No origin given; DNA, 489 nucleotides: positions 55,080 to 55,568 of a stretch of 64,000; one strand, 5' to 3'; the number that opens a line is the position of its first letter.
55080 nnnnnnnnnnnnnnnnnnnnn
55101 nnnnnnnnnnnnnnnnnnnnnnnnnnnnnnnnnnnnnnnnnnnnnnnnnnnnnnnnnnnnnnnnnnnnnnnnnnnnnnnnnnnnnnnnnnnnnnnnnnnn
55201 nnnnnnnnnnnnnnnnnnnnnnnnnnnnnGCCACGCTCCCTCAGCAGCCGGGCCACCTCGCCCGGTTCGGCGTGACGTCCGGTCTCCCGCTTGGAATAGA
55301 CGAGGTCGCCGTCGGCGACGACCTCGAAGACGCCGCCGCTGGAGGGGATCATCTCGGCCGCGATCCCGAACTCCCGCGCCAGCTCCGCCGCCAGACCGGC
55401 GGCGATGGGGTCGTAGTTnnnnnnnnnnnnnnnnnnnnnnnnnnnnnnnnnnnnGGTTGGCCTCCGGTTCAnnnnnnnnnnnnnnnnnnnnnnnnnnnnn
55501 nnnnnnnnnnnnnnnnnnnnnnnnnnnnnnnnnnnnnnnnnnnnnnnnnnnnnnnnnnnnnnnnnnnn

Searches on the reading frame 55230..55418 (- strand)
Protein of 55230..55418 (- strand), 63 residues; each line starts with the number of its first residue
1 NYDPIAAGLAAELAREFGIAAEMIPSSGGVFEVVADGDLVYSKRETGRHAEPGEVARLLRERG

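Call 95: search_protein_families(library=pfam, proteins=[window:55230-55418:-], max_evalue=0.00001)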
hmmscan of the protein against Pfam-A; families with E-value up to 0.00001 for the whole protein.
window:55230-55418:- (63 aa): 1 family
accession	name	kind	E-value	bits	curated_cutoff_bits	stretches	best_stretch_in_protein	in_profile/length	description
PF10262.15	Rdx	-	2.2e-10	41.1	22.6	1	1-60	11-73/74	Rdx family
